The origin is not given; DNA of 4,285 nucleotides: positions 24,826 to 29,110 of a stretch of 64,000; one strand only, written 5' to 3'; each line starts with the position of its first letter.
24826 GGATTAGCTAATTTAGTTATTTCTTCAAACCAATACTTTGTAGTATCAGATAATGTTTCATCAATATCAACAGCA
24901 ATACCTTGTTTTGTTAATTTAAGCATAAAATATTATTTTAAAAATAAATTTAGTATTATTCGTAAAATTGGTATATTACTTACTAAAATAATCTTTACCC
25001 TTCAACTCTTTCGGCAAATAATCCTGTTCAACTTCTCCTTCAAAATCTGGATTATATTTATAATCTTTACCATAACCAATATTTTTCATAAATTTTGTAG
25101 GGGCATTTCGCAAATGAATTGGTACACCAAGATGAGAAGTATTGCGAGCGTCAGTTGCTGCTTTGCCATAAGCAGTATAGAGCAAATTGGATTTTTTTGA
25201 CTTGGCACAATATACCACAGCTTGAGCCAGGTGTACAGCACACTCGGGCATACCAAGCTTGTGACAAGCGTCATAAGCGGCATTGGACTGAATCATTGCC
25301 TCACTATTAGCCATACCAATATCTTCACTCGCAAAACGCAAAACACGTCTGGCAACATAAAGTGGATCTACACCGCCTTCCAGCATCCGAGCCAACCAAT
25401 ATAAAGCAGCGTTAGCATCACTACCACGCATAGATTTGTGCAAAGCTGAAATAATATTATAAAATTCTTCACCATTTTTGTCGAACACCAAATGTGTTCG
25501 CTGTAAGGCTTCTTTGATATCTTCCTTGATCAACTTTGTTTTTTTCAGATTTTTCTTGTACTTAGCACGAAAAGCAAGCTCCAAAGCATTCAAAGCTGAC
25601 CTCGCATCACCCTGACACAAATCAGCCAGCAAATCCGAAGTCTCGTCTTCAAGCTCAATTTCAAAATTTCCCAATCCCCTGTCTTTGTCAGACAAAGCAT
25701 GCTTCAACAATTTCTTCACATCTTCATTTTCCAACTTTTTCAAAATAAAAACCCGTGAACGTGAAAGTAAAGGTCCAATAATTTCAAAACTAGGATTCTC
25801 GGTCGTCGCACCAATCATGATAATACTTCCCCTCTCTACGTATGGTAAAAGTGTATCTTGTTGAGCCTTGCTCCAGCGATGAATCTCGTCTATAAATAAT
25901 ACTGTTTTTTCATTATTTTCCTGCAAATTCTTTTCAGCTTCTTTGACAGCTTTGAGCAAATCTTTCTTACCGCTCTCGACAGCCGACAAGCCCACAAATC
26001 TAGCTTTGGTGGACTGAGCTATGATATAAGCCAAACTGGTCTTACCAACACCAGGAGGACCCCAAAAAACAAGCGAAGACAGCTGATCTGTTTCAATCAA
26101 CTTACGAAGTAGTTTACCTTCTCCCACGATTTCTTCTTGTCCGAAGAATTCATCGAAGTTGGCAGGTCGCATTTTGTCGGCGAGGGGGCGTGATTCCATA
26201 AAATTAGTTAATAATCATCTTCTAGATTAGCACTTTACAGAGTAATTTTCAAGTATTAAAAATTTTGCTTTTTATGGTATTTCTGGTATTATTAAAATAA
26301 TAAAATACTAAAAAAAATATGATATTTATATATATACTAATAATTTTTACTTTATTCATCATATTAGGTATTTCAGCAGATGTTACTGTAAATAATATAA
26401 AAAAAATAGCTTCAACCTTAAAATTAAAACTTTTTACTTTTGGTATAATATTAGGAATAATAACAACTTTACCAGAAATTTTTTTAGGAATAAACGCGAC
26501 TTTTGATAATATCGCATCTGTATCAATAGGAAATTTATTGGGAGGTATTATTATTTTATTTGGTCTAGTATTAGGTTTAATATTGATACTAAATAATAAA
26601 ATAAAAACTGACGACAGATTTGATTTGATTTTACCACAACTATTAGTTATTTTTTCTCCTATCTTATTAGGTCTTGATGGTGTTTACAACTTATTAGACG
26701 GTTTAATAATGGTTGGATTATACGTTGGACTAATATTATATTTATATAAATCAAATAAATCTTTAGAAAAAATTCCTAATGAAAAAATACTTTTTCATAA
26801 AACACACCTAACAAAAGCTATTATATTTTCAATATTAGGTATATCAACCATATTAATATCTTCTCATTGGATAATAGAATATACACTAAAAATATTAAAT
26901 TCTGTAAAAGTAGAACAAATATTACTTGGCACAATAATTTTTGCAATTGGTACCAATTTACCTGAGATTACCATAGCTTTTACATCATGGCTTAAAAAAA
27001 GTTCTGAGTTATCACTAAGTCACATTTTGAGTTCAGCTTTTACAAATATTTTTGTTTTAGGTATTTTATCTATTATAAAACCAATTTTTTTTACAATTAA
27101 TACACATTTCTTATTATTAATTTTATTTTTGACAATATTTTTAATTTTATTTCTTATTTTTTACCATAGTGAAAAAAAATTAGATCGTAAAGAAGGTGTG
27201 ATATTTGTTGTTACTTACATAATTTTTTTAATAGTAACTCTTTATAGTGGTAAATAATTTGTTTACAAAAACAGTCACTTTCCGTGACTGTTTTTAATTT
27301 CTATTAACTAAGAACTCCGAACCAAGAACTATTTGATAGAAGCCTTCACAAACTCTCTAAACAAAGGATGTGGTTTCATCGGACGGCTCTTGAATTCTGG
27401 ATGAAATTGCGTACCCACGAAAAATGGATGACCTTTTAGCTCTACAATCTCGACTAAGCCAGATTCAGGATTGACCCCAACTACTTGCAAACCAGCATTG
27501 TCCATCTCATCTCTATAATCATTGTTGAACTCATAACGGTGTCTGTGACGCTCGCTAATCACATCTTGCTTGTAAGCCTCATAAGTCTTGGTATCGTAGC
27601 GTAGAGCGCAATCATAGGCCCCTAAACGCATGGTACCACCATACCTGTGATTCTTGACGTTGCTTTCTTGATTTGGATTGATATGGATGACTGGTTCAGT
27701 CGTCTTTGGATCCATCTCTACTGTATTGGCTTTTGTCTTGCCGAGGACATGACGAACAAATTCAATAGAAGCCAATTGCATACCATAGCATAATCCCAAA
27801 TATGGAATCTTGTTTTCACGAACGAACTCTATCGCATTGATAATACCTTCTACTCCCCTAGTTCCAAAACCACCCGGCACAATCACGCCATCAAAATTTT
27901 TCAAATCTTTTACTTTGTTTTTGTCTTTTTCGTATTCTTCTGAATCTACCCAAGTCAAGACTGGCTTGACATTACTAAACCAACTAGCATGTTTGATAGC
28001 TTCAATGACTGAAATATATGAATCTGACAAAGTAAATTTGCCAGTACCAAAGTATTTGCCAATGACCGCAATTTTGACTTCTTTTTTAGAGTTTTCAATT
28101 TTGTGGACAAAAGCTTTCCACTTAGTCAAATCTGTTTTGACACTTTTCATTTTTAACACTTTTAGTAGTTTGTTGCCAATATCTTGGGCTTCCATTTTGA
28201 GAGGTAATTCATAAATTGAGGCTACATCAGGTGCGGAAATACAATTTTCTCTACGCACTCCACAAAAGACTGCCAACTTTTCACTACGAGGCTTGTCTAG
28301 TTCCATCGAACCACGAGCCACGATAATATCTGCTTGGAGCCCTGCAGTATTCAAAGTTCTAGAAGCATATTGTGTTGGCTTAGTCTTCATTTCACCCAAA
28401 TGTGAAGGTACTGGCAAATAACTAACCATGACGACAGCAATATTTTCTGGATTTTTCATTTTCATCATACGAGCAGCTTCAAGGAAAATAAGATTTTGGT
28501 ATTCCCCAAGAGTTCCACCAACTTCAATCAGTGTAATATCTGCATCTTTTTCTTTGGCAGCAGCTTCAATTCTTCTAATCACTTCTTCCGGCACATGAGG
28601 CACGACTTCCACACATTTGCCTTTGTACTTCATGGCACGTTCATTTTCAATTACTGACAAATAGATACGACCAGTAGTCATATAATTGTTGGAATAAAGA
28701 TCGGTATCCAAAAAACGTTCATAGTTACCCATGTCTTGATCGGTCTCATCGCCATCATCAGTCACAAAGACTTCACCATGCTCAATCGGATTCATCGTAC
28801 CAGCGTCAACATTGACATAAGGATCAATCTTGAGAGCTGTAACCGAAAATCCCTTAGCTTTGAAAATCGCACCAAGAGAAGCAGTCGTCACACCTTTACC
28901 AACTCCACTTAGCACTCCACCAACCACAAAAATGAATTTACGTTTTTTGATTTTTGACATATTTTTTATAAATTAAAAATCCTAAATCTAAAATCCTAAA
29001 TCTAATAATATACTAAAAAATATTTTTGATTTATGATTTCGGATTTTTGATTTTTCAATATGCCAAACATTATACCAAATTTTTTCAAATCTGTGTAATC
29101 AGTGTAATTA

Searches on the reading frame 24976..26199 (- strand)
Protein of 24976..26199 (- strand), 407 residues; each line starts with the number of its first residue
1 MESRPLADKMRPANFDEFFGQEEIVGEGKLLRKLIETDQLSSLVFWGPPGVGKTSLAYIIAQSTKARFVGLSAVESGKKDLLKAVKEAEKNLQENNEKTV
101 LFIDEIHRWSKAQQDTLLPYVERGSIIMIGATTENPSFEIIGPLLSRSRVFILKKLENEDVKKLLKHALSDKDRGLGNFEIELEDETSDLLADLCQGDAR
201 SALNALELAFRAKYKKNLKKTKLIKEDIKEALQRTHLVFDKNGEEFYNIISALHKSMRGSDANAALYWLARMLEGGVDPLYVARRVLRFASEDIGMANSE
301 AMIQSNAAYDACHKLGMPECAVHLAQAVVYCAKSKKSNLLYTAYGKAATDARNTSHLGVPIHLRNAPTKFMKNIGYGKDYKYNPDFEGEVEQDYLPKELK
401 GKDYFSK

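Call 58: search_protein_families(library=pfam, proteins=[window:24976-26199:-], max_evalue=0.00001)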
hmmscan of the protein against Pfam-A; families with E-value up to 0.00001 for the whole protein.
window:24976-26199:- (407 aa): 6 families
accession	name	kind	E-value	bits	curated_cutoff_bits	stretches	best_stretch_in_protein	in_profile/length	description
PF12002.13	MgsA_C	-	3.9e-58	196.5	27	1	259-406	1-149/167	MgsA AAA+ ATPase C terminal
PF16193.11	AAA_assoc_2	-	4.6e-26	91.3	34.3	1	178-258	2-81/81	AAA C-terminal domain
PF00004.35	AAA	-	3.3e-17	63.6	21.2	1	44-152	2-127/131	ATPase family associated with various cellular activities (AAA)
PF05496.18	RuvB_N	-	4.4e-15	56.2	27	1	10-133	1-121/159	Holliday junction DNA helicase RuvB P-loop domain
PF13173.12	AAA_14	-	2.9e-06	27.7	27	0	43-114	5-79/129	AAA domain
PF07728.20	AAA_5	-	4.4e-06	27.2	22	0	43-128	2-97/139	AAA domain (dynein-related subfamily)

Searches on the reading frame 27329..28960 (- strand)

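Call 54: search_protein_families(library=pfam, proteins=[window:27329-28960:-], max_evalue=0.00001)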
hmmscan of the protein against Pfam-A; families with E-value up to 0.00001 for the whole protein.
window:27329-28960:- (543 aa): 4 families
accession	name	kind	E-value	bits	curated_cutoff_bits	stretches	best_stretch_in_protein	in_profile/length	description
PF06418.20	CTP_synth_N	-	1.4e-100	336.5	26.1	1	8-271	1-265/265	CTP synthase N-terminus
PF00117.34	GATase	-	2.2e-38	132.3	22.8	1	311-539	2-189/190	Glutamine amidotransferase class-I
PF07722.19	Peptidase_C26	-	1.4e-06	28.7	20.5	0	380-522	101-219/219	Peptidase C26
PF01656.29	CbiA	-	3.9e-06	27.3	25.4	1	17-291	7-68/125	CobQ/CobB/MinD/ParA nucleotide binding domain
